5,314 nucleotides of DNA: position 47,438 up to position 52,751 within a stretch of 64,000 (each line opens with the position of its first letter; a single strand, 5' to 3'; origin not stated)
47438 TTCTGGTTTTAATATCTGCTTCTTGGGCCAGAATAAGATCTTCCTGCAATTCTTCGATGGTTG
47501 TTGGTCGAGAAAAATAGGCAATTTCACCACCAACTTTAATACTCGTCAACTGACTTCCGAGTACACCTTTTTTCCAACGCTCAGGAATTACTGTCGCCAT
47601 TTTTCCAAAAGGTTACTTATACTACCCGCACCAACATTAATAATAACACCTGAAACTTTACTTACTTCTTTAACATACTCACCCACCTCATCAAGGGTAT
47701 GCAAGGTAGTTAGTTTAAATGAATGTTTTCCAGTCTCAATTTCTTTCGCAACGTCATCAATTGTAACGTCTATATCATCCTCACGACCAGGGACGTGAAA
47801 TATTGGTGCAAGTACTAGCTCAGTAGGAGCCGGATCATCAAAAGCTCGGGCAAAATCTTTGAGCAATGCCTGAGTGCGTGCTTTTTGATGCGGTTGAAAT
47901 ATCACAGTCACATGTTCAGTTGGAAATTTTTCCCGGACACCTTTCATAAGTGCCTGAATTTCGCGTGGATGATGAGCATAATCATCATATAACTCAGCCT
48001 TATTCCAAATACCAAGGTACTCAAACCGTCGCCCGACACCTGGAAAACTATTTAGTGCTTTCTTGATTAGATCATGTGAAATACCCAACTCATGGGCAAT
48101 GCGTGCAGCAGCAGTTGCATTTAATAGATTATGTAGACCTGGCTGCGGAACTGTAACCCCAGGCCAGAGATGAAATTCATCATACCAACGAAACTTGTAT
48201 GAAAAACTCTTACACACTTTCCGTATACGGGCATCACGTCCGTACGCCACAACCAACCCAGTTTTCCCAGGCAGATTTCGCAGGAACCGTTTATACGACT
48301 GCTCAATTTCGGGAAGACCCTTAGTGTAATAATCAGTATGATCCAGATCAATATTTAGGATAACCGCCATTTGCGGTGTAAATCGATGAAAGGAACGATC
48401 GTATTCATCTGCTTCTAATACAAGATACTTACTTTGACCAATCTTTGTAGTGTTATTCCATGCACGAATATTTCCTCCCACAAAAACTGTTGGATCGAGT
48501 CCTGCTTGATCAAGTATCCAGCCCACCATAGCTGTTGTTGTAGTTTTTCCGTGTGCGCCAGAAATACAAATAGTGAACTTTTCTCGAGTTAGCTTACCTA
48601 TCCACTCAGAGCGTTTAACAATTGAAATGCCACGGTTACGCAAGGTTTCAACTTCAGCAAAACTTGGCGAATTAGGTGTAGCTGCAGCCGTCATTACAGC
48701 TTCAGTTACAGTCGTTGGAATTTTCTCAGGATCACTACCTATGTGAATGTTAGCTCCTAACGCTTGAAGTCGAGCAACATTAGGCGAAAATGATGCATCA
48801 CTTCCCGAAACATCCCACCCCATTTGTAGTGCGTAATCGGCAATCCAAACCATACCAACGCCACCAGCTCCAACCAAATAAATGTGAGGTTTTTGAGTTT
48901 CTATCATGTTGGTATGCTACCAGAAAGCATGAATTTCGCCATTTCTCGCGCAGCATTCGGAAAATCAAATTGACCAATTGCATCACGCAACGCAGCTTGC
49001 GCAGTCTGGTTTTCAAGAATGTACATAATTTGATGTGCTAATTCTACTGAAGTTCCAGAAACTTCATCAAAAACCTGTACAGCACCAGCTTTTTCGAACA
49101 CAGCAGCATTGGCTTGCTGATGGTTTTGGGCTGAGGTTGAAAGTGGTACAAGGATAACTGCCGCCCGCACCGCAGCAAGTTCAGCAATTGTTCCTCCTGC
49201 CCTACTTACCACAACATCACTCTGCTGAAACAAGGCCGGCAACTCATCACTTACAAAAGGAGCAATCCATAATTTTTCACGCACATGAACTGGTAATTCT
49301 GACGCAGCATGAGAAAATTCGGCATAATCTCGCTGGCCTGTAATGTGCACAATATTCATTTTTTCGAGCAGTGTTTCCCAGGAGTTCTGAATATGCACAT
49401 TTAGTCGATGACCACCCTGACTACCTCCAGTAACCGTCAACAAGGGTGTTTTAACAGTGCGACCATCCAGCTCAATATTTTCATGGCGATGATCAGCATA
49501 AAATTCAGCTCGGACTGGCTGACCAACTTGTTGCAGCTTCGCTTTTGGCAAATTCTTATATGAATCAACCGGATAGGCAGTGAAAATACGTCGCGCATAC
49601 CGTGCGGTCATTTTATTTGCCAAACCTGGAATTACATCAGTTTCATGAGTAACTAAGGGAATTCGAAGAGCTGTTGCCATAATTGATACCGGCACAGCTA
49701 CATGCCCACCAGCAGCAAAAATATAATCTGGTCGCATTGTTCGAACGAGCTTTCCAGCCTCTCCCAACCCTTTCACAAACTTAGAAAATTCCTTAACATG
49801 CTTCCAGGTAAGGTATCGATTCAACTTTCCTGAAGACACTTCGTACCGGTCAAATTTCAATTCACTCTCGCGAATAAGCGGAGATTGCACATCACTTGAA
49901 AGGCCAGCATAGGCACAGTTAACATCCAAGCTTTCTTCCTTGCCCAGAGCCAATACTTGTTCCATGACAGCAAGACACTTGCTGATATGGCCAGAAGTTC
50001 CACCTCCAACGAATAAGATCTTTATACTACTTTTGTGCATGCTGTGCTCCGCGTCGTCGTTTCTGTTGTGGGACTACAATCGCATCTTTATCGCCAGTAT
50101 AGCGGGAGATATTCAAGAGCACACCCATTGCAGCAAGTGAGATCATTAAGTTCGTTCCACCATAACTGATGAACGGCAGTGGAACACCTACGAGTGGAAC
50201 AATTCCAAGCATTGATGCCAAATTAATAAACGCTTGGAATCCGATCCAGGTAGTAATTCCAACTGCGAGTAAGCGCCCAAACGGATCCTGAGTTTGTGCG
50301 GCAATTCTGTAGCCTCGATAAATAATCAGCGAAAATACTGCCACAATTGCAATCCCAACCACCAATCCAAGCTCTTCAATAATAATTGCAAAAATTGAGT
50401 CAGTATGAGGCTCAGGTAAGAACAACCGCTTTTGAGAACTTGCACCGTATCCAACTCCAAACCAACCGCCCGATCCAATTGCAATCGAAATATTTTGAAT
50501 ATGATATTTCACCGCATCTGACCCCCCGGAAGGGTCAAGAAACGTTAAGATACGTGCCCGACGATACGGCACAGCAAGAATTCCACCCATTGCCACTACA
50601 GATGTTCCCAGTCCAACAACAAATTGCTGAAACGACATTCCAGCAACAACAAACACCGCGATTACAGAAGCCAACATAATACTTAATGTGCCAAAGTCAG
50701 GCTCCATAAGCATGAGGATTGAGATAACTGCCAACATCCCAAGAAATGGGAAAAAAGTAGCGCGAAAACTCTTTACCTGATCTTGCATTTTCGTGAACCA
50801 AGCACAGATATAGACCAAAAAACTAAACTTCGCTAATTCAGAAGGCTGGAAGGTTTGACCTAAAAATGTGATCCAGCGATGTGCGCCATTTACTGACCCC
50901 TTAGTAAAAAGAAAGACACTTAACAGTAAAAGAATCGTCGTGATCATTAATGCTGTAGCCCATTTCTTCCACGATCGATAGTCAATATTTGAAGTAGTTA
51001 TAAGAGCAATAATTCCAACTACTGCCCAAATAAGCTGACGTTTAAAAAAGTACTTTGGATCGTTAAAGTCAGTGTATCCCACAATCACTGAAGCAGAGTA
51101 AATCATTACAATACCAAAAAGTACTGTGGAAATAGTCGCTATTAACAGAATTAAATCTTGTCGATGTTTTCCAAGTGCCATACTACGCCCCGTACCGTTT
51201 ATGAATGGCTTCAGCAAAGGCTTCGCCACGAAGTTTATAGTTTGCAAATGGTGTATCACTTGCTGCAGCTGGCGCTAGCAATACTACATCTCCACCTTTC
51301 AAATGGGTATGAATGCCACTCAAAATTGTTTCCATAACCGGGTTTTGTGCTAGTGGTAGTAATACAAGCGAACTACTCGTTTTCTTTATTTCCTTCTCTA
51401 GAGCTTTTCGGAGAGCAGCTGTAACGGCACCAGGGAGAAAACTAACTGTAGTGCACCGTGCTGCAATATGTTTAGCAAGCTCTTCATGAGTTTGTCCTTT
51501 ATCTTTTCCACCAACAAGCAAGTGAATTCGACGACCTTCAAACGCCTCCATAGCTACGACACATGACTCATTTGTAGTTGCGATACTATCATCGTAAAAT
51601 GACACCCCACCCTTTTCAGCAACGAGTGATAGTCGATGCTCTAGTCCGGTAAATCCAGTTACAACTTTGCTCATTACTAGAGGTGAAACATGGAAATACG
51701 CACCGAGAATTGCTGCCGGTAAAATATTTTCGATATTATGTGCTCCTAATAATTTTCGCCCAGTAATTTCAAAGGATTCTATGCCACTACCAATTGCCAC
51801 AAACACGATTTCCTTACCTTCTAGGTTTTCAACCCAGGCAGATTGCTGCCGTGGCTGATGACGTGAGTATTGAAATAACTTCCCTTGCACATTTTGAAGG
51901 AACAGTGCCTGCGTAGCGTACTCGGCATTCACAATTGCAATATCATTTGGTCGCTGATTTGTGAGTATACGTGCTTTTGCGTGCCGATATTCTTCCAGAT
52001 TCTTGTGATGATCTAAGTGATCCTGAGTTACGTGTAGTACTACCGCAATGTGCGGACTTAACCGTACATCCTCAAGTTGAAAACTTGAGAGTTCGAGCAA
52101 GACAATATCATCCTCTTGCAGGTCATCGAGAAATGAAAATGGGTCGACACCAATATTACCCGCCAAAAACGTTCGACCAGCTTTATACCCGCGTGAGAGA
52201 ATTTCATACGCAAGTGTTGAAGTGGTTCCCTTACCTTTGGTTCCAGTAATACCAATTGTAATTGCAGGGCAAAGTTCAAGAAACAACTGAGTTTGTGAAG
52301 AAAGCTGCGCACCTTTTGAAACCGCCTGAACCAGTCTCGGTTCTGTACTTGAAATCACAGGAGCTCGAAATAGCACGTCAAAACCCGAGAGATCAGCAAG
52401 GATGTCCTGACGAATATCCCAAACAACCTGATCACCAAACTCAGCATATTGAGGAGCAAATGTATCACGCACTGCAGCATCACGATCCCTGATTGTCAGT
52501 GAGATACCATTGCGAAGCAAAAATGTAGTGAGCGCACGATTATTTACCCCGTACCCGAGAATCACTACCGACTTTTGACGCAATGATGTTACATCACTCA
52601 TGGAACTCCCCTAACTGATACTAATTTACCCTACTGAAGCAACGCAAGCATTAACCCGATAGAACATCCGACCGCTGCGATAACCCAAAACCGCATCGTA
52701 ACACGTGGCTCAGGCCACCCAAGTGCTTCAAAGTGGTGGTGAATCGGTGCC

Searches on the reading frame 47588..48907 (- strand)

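Call 27: search_protein_families(library=pfam, proteins=[window:47588-48907:-], max_evalue=0.00001)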
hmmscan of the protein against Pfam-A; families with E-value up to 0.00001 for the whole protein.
window:47588-48907:- (439 aa): 3 families
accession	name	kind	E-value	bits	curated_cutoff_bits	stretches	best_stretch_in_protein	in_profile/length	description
PF01225.30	Mur_ligase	-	1.2e-15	58.1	21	1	8-110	1-94/95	Mur ligase family, catalytic domain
PF02875.26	Mur_ligase_C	-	1.4e-13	52.2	28.4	1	293-422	1-121/127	Mur ligase, glutamate ligase domain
PF08245.18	Mur_ligase_M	-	5e-12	46.6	24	1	115-230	1-133/200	Mur ligase middle domain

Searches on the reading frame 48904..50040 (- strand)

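Call 72: search_protein_families(library=pfam, proteins=[window:48904-50040:-], max_evalue=0.00001)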
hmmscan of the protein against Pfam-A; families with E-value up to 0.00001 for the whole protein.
window:48904-50040:- (378 aa): 2 families
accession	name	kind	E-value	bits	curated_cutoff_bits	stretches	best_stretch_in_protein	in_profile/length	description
PF04101.22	Glyco_tran_28_C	-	1.7e-24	87.2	22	1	201-364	2-163/166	Glycosyltransferase family 28 C-terminal domain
PF03033.26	Glyco_transf_28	-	2.7e-24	86.2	26.2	1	8-154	1-139/139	Glycosyltransferase family 28 N-terminal domain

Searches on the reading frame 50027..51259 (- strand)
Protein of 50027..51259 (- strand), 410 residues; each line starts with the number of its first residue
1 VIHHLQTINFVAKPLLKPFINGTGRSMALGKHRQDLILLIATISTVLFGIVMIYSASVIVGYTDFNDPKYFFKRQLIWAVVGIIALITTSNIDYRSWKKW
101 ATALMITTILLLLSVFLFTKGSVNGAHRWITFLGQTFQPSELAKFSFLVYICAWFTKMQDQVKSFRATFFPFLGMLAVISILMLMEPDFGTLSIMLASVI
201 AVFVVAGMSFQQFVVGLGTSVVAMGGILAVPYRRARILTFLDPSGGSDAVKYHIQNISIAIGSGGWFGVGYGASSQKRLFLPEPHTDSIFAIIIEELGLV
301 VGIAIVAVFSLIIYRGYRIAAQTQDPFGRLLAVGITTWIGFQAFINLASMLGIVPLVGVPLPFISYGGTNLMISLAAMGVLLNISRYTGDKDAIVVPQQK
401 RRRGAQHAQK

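Call 72: search_protein_families(library=pfam, proteins=[window:50027-51259:-], max_evalue=0.00001)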
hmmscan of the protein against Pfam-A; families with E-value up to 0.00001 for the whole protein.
window:50027-51259:- (410 aa): 1 family
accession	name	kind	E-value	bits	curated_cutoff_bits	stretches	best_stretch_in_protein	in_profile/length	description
PF01098.24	FTSW_RODA_SPOVE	-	1.8e-95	320.4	26.4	1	39-388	5-354/356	Cell cycle protein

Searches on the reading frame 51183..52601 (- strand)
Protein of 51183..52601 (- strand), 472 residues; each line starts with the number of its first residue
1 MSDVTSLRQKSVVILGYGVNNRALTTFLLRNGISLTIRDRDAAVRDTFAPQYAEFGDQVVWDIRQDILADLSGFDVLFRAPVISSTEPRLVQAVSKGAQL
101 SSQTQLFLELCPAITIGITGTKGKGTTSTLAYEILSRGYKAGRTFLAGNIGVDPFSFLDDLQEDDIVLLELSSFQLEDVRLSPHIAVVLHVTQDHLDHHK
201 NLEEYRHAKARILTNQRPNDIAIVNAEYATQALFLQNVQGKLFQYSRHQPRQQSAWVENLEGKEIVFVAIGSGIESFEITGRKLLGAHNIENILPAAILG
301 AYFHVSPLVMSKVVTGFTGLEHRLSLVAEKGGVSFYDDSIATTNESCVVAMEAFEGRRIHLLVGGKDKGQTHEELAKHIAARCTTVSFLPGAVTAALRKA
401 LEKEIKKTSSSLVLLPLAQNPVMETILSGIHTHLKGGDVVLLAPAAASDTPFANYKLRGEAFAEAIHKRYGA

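Call 72: search_protein_families(library=pfam, proteins=[window:51183-52601:-], max_evalue=0.00001)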
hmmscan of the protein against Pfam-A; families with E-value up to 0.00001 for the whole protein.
window:51183-52601:- (472 aa): 2 families
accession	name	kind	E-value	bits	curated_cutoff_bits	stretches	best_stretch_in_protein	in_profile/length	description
PF08245.18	Mur_ligase_M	-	2.7e-28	99.8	24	1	118-299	1-199/200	Mur ligase middle domain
PF02875.26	Mur_ligase_C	-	3.2e-09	38.1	28.4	1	322-445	1-126/127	Mur ligase, glutamate ligase domain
